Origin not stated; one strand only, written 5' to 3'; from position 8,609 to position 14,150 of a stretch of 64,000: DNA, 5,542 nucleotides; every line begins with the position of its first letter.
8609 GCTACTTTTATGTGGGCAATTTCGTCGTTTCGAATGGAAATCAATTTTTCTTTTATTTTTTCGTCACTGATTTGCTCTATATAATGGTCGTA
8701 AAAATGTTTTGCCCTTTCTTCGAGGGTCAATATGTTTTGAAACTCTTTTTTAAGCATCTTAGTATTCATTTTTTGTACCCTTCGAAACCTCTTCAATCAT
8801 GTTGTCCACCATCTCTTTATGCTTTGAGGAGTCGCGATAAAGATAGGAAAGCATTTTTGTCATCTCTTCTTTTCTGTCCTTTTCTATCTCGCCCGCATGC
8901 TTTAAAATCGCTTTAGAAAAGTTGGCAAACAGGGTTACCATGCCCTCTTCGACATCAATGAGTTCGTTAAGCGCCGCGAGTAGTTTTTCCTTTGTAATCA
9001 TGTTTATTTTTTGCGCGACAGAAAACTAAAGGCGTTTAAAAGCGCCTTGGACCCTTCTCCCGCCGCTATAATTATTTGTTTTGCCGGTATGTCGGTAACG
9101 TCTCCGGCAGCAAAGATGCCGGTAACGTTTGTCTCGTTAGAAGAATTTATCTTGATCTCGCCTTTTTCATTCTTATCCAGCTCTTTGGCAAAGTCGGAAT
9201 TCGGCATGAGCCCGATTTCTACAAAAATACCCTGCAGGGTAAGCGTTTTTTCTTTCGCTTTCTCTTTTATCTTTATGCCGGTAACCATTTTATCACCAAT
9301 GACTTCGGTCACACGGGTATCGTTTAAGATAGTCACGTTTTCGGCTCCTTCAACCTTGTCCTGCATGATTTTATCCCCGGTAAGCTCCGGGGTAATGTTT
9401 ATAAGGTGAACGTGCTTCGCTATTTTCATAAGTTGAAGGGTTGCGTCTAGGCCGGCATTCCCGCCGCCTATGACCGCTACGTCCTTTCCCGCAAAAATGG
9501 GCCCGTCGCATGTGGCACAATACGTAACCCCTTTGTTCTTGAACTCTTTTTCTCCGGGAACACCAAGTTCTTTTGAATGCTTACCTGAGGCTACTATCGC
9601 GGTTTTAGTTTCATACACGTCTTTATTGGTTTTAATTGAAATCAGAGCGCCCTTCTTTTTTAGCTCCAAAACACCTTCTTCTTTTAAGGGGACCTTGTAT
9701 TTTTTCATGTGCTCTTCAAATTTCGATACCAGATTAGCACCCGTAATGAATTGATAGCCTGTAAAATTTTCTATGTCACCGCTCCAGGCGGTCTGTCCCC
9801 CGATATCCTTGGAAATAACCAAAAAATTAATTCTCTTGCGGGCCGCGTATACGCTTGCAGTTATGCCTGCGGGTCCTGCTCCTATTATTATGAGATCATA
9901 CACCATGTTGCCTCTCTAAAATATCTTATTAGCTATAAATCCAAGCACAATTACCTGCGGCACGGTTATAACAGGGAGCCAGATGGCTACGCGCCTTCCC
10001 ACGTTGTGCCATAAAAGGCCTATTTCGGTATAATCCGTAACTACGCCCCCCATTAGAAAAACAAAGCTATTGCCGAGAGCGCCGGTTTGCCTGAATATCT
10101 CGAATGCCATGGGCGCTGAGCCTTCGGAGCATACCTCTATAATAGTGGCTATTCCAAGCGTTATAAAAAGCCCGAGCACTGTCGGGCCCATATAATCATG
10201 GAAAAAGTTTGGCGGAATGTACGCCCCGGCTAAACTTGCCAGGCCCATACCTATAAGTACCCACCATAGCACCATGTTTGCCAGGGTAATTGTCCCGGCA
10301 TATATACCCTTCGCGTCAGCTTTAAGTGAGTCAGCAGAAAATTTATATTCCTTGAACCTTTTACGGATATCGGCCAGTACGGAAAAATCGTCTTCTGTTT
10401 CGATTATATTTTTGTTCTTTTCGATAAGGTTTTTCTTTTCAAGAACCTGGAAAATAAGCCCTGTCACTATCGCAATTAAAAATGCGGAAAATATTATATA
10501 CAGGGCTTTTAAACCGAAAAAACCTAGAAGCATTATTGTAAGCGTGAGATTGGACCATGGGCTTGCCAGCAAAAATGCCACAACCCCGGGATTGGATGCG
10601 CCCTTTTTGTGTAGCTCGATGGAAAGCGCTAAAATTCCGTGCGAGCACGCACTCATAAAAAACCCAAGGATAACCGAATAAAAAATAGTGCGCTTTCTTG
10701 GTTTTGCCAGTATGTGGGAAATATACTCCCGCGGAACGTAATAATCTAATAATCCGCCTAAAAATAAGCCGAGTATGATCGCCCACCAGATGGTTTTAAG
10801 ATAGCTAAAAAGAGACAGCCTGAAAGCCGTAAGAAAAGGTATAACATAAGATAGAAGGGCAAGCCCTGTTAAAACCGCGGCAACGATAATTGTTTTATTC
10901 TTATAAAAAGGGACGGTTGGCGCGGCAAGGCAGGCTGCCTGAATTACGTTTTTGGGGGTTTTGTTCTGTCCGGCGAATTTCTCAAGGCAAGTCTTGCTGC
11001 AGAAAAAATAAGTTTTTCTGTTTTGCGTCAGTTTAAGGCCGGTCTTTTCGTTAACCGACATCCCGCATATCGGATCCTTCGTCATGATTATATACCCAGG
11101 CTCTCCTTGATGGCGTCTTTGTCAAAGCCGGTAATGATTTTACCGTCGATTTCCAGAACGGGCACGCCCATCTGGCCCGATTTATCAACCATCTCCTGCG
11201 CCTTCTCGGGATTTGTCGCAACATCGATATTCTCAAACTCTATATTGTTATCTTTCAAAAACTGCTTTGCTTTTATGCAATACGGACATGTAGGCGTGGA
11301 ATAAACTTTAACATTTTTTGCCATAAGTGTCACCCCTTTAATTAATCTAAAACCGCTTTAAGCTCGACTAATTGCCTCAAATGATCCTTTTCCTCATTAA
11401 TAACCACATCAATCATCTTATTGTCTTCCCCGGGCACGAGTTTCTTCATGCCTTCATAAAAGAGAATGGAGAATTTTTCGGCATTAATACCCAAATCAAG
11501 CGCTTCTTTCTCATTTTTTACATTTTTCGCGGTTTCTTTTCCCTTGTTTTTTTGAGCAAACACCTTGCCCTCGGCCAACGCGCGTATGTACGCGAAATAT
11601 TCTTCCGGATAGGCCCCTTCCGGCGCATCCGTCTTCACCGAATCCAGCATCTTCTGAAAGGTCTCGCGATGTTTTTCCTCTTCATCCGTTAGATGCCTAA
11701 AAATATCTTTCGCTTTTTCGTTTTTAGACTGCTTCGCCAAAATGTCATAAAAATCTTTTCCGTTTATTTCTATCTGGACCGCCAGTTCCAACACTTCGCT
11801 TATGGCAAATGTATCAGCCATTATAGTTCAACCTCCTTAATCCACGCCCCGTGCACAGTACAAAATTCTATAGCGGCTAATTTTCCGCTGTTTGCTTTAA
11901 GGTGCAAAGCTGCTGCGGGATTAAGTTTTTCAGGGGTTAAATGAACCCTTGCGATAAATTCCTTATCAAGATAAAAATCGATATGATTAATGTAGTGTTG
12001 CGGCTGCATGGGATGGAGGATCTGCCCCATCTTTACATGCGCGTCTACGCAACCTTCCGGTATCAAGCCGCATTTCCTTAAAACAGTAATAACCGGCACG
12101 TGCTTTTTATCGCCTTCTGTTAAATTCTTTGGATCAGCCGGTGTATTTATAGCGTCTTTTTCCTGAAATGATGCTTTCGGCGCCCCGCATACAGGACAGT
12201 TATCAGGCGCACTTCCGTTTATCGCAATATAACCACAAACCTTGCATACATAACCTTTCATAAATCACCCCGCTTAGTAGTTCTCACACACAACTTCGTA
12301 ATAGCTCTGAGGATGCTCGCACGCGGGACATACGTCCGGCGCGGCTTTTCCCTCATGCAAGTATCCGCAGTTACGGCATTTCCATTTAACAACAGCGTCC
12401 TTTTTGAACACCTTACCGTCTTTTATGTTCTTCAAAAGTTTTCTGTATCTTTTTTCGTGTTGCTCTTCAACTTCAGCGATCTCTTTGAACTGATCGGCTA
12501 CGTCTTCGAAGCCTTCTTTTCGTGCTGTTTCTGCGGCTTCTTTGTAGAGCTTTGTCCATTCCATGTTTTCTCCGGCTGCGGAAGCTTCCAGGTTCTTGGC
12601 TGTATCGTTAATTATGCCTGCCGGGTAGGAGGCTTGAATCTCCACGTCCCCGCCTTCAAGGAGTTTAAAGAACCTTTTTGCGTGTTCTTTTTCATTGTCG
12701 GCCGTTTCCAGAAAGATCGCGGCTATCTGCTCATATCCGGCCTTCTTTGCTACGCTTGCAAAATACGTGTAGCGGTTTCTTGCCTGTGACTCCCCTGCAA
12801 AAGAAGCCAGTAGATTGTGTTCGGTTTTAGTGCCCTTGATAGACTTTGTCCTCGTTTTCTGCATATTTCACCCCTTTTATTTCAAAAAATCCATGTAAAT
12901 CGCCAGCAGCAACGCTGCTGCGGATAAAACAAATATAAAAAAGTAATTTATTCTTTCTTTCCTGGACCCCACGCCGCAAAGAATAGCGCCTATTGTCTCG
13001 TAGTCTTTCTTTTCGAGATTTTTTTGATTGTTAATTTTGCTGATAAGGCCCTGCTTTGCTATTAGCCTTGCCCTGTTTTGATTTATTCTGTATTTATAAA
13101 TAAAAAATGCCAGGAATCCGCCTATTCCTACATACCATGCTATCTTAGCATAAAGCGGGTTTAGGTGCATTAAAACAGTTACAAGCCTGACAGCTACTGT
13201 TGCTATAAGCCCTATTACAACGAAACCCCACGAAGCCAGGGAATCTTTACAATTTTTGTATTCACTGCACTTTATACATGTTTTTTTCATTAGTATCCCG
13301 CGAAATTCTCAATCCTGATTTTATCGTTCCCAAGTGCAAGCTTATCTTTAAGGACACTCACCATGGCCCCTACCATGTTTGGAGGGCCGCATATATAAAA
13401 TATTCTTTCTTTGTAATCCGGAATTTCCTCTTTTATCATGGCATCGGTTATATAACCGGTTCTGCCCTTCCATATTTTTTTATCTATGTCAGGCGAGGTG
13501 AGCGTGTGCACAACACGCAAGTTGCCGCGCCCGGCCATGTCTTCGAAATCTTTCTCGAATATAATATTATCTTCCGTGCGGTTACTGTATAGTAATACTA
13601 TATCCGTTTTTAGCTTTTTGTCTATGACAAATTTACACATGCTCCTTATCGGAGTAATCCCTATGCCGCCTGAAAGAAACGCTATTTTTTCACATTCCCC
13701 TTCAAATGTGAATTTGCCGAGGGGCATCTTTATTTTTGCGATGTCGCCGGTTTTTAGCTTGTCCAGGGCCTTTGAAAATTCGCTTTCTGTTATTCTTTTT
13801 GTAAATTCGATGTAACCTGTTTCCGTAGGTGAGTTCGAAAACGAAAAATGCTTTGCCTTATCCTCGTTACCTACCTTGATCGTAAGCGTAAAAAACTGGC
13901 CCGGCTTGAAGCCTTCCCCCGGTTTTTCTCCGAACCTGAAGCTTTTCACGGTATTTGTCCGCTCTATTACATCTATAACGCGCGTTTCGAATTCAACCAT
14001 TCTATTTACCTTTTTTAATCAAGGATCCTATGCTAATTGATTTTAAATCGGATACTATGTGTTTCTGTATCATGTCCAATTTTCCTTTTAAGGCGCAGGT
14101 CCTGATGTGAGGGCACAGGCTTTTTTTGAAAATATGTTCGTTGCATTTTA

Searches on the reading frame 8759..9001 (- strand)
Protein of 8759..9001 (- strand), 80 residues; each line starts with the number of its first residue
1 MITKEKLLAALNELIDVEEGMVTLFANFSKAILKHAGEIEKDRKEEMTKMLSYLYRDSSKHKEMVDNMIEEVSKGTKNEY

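Call 41: search_protein_families(library=ncbifam, proteins=[window:8759-9001:-], max_evalue=0.01)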
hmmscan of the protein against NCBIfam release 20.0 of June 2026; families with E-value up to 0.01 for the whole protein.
window:8759-9001:- (80 aa): 0 families

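Call 42: search_protein_families(library=pfam, proteins=[window:8759-9001:-], max_evalue=1)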
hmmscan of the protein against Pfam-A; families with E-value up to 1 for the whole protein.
window:8759-9001:- (80 aa): 2 families
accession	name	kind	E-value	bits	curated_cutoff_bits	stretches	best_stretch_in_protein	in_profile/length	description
PF23349.2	BBS7_hp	-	0.0011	19.6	27.8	1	3-68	23-91/114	BBS7 hairpin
PF05791.16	Bacillus_HBL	-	0.017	15.4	29.1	1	21-74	80-130/177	Bacillus haemolytic enterotoxin (HBL)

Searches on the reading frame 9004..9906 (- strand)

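Call 41: search_protein_families(library=ncbifam, proteins=[window:9004-9906:-], max_evalue=0.01)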
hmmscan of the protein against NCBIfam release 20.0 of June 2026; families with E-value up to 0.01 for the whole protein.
window:9004-9906:- (300 aa): 118 families (the best 25 are shown)
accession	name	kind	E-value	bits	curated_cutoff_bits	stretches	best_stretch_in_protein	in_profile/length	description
TIGR03140.1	AhpF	equivalog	4.2e-96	322.5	502.9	1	3-298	213-514/515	alkyl hydroperoxide reductase subunit F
TIGR01292.1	TRX_reduct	equivalog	5.3e-86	288.1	343.45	1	3-296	1-300/300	thioredoxin-disulfide reductase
TIGR03143.1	AhpF_homolog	hypoth_equivalog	4.5e-63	213.7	687.65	1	2-293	4-305/555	putative alkyl hydroperoxide reductase F subunit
NF007614.0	PRK10262.1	equivalog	9.6e-50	169.5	644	1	4-296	8-314/321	thioredoxin-disulfide reductase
TIGR04018.1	Bthiol_YpdA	hypoth_equivalog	1.5e-20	73.2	339.9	2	77-280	91-299/316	YpdA family putative bacillithiol disulfide reductase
TIGR01350.1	lipoamide_DH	equivalog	2.1e-20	72.9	408.8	2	67-273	99-311/461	dihydrolipoyl dehydrogenase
TIGR02053.1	MerA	equivalog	5.7e-20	71.7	454.45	1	61-294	92-330/465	mercury(II) reductase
TIGR03385.1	CoA_CoA_reduc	equivalog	2.6e-17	62.7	578.8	1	5-273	2-285/439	CoA-disulfide reductase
NF040505.1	ArsO_flavin_mono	equivalog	3.3e-14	53.1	425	1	53-180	70-200/346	ArsO family NAD(P)H-dependent flavin-containing monooxygenase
NF004945.0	PRK06292.2-3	equivalog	5.7e-14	51.9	494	1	74-271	101-305/457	dihydrolipoyl dehydrogenase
NF003585.0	PRK05249.1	equivalog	8.2e-14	51.1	465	2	3-46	7-52/464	Si-specific NAD(P)(+) transhydrogenase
NF007123.0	PRK09564.1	equivalog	1.6e-12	46.8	458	1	5-273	3-286/444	CoA-disulfide reductase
NF009409.0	PRK12770.1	subfamily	5.6e-12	45.4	343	1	128-297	161-351/360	putative glutamate synthase subunit beta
TIGR01316.1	gltA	equivalog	9.2e-12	44.5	471.75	1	131-288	263-441/449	NADPH-dependent glutamate synthase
NF004991.0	PRK06370.1-3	subfamily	1.3e-11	43.8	620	1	93-271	158-342/509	FAD-containing oxidoreductase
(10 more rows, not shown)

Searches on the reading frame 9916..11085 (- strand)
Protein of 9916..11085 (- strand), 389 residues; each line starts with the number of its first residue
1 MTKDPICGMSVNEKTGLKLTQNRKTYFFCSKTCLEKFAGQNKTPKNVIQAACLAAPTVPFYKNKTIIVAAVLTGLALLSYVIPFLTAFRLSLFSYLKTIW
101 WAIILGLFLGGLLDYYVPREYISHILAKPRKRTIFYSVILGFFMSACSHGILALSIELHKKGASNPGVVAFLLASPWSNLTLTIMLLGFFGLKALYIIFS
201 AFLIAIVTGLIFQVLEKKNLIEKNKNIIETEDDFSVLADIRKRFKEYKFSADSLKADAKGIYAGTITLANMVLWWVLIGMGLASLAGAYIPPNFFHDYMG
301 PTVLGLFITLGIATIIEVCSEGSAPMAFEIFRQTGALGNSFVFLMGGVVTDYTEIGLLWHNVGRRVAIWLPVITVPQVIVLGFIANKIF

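Call 41: search_protein_families(library=ncbifam, proteins=[window:9916-11085:-], max_evalue=0.01)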
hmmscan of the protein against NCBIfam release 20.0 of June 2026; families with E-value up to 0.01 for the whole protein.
window:9916-11085:- (389 aa): 2 families
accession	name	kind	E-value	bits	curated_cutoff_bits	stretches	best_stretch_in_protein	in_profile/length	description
NF033936.1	CuZnOut_SO0444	equivalog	6.2e-33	114.4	300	1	103-388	12-312/351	SO_0444 family Cu/Zn efflux transporter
NF040736.1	efflux_SaoE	equivalog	1.4e-25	90.3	325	1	92-388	11-297/352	efflux transporter SaoE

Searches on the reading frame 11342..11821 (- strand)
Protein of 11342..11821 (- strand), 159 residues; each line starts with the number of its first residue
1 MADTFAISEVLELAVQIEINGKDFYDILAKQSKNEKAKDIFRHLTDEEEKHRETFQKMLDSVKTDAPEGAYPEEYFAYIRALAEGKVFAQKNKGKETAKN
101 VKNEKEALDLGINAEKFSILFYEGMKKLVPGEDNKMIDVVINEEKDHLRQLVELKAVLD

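Call 8: search_protein_families(library=pfam, proteins=[window:11342-11821:-])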
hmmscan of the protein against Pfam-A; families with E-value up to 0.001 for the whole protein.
window:11342-11821:- (159 aa): 1 family
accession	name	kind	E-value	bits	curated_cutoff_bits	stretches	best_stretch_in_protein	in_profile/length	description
PF02915.23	Rubrerythrin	-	2.1e-12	48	22.8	1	9-154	1-136/137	Rubrerythrin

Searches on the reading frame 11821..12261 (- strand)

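Call 8: search_protein_families(library=pfam, proteins=[window:11821-12261:-])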
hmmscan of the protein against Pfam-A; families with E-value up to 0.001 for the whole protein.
window:11821-12261:- (146 aa): 2 families
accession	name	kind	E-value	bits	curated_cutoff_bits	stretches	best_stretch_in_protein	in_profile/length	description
PF01880.24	Desulfoferrodox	-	6.2e-19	68.8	22.2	1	48-141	3-96/98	Desulfoferrodoxin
PF21349.2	RUBY_RBDX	-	1.7e-12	47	26.5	1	4-32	1-29/30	Rubrerythrin, rubredoxin-like domain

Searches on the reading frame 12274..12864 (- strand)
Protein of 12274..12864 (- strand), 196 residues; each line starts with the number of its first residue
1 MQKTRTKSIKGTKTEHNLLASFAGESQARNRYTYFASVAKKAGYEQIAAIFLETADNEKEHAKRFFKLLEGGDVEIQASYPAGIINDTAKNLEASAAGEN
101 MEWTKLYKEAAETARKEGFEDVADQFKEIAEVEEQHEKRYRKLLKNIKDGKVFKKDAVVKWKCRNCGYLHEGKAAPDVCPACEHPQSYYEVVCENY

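Call 8: search_protein_families(library=pfam, proteins=[window:12274-12864:-])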
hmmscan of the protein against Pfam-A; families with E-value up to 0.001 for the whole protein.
window:12274-12864:- (196 aa): 5 families
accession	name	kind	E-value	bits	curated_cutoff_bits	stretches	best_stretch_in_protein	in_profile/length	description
PF02915.23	Rubrerythrin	-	1.7e-29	103.4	22.8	1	17-144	2-137/137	Rubrerythrin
PF21349.2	RUBY_RBDX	-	6.4e-15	54.7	26.5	1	161-190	1-30/30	Rubrerythrin, rubredoxin-like domain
PF00210.30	Ferritin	-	3.7e-11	43.6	24.5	1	20-148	6-140/142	Ferritin-like domain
PF23458.2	DUF7130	-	1e-05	25.8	35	1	129-187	24-81/89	Domain of unknown function (DUF7130)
PF03232.19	COQ7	-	0.00019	21.5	23.5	1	21-151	10-133/169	Ubiquinone biosynthesis protein COQ7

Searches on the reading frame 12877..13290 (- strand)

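Call 8: search_protein_families(library=pfam, proteins=[window:12877-13290:-])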
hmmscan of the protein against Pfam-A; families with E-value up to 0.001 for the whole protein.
window:12877-13290:- (137 aa): 0 families

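Call 41: search_protein_families(library=ncbifam, proteins=[window:12877-13290:-], max_evalue=0.01)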
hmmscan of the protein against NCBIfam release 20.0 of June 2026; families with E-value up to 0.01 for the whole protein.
window:12877-13290:- (137 aa): 0 families

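Call 42: search_protein_families(library=pfam, proteins=[window:12877-13290:-], max_evalue=1)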
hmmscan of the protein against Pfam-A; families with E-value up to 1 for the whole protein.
window:12877-13290:- (137 aa): 2 families
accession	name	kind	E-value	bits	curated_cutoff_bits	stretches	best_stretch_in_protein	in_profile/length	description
PF15428.11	Imm26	-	0.0098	16.6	23.3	1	55-119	32-97/107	Immunity protein 26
PF14159.11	CAAD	-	0.011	16.1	30.7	1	11-79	7-75/85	CAAD domains of cyanobacterial aminoacyl-tRNA synthetase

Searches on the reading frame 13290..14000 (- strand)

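Call 8: search_protein_families(library=pfam, proteins=[window:13290-14000:-])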
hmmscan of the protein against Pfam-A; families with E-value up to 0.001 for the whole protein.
window:13290-14000:- (236 aa): 2 families
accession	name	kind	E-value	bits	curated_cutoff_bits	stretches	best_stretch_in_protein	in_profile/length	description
PF00175.26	NAD_binding_1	-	6.4e-21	75.5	22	1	108-213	1-107/109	Oxidoreductase NAD-binding domain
PF00970.30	FAD_binding_6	-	6.5e-10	39.7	21.1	1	9-98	5-98/99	Oxidoreductase FAD-binding domain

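Call 41: search_protein_families(library=ncbifam, proteins=[window:13290-14000:-], max_evalue=0.01)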
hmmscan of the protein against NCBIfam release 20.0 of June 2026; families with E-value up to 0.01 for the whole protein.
window:13290-14000:- (236 aa): 23 families
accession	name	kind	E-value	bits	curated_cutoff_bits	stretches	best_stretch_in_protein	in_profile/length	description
NF058606.1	GlBtMonoRdsGbcB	equivalog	2.1e-34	119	500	1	6-220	16-235/362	glycine betaine monooxygenase reductase subunit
NF009805.0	PRK13289.1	equivalog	2.7e-26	92.4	432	1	7-233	158-392/399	NO-inducible flavohemoprotein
NF007964.0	PRK10684.1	equivalog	1.6e-24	86.5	383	1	5-234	11-238/333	NADH oxidoreductase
NF040810.1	BenC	equivalog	5.5e-23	81.7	430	1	4-220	105-318/333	benzoate 1,2-dioxygenase electron transfer component BenC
TIGR01941.1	nqrF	equivalog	4e-22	78.7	295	1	35-233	193-403/405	NADH:ubiquinone reductase (Na(+)-transporting) subunit F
NF006220.0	PRK08345.1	subfamily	5.2e-22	78.4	395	1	6-220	13-239/294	cytochrome-c3 hydrogenase subunit gamma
TIGR02160.1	PA_CoA_Oxy5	hypoth_equivalog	9.3e-22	77.3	420.8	1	31-234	33-242/352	1,2-phenylacetyl-CoA epoxidase subunit PaaE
NF000796.0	PRK00054.1-1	equivalog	6.9e-21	74.6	224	1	5-220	5-192/254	dihydroorotate dehydrogenase electron transfer subunit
NF045803.1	MethMoxFADbindMmoC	equivalog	1.3e-20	73.5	500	1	30-233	139-340/343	aromatic/alkene monooxygenase hydroxylase FAD-binding subunit MmoC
NF008822.0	PRK11872.1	equivalog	7.4e-20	71.2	402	1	30-234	136-336/341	anthranilate 1,2-dioxygenase electron transfer component AntC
NF005963.0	PRK08051.1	equivalog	4e-19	68.8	230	1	3-222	3-219/233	NAD(P)H-flavin reductase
NF040835.1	sulfhyd_HydG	equivalog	2.2e-16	60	650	1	7-217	21-233/292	NADPH-dependent hydrogenase/sulfhydrogenase 1 subunit gamma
NF052252.1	flav_redu_LuxG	exception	3.3e-15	55.9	340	1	30-222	27-218/232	flavin mononucleotide reductase LuxG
TIGR02911.1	sulfite_red_B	equivalog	5.3e-14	51.9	288.6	1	2-220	4-212/261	anaerobic sulfite reductase subunit AsrB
NF040830.1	sulfhyd_ShyC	equivalog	1.3e-13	50.8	600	1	4-223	7-237/288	NAD(P)-dependent hydrogenase/sulfhydrogenase 2 subunit gamma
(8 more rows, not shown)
